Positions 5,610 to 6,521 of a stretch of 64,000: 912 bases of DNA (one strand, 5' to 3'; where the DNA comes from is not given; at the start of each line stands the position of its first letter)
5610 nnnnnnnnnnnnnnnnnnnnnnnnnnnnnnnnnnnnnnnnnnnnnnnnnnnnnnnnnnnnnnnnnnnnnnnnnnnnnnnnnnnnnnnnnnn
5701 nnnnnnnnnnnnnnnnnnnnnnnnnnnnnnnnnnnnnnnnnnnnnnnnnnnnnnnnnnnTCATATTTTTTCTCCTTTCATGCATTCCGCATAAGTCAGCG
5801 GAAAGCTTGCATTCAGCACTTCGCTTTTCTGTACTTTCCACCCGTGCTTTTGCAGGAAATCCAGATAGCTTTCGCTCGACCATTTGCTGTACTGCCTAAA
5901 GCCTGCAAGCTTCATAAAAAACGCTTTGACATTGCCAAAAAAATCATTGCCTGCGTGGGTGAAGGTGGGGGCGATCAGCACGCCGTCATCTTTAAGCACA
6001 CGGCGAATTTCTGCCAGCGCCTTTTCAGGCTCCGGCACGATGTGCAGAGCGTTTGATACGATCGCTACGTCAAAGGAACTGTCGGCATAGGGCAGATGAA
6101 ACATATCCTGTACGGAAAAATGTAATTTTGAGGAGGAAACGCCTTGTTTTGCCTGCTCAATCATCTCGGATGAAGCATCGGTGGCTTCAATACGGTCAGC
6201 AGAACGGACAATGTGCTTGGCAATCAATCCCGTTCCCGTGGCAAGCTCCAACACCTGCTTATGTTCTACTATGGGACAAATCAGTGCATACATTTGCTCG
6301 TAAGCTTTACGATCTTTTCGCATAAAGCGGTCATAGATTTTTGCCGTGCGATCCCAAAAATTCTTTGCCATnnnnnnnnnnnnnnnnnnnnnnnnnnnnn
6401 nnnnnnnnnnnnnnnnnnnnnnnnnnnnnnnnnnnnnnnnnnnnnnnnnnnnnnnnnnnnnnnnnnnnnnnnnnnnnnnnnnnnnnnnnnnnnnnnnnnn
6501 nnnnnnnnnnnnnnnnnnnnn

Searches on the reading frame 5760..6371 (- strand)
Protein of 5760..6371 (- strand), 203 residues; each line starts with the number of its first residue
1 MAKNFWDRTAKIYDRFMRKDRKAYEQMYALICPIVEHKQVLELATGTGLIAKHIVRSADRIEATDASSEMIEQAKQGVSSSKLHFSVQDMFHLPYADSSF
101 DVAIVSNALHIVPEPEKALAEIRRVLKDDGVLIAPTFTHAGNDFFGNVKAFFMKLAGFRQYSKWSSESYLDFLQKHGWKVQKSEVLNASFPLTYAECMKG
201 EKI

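Call 33: find_encoding_contigs(protein=window:5760-6371:-, flank=5000, max_places=10)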
Protein window:5760-6371:- (203 aa): 4 contigs read that carry it; 4 places shown.
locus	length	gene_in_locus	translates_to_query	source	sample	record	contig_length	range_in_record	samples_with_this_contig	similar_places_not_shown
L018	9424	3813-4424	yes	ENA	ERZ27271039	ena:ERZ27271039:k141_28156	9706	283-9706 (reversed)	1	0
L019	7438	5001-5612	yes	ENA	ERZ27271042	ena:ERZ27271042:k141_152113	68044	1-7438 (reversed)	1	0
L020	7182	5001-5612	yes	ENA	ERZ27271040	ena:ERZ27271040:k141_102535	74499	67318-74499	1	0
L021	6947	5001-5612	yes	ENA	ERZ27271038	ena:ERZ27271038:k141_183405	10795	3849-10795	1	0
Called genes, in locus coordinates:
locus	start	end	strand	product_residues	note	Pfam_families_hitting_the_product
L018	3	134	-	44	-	?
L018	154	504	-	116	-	-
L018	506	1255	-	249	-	PF23023:Anti-Pycsar_Apyc1 (weak), PF00753:Lactamase_B, PF19583:ODP (weak), PF12706:Lactamase_B_2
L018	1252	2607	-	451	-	PF01554:MatE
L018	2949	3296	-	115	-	-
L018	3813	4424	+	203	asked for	PF01209:Ubie_methyltran, PF13489:Methyltransf_23, PF05219:DREV (weak), PF13847:Methyltransf_31, PF08241:Methyltransf_11, PF08242:Methyltransf_12, PF13649:Methyltransf_25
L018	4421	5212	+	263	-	PF05175:MTS, PF13489:Methyltransf_23, PF01209:Ubie_methyltran, PF06325:PrmA (weak), PF13847:Methyltransf_31, PF08241:Methyltransf_11, PF08242:Methyltransf_12, PF13649:Methyltransf_25, +2 more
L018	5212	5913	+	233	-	PF14196:ATC_hydrolase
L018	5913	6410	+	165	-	-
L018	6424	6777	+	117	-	-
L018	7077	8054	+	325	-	PF12833:HTH_18, PF00165:HTH_AraC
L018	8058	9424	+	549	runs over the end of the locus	?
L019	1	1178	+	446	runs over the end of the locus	PF01554:MatE, PF01943:Polysacc_synt (faint), PF01554:MatE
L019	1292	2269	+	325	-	PF02540:NAD_synthase (weak), PF00958:GMP_synt_C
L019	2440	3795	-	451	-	PF01554:MatE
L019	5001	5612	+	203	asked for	PF01209:Ubie_methyltran, PF13489:Methyltransf_23, PF05219:DREV (weak), PF13847:Methyltransf_31, PF08241:Methyltransf_11, PF08242:Methyltransf_12, PF13649:Methyltransf_25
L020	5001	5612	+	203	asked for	PF01209:Ubie_methyltran, PF13489:Methyltransf_23, PF05219:DREV (weak), PF13847:Methyltransf_31, PF08241:Methyltransf_11, PF08242:Methyltransf_12, PF13649:Methyltransf_25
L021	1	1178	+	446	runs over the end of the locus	PF01554:MatE, PF01943:Polysacc_synt (faint), PF01554:MatE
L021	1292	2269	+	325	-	PF02540:NAD_synthase (weak), PF00958:GMP_synt_C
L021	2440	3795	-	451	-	PF01554:MatE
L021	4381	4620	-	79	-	-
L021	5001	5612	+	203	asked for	PF01209:Ubie_methyltran, PF13489:Methyltransf_23, PF05219:DREV (weak), PF13847:Methyltransf_31, PF08241:Methyltransf_11, PF08242:Methyltransf_12, PF13649:Methyltransf_25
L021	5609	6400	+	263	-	PF05175:MTS, PF13489:Methyltransf_23, PF01209:Ubie_methyltran, PF06325:PrmA (weak), PF13847:Methyltransf_31, PF08241:Methyltransf_11, PF08242:Methyltransf_12, PF13649:Methyltransf_25, +2 more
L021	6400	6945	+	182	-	?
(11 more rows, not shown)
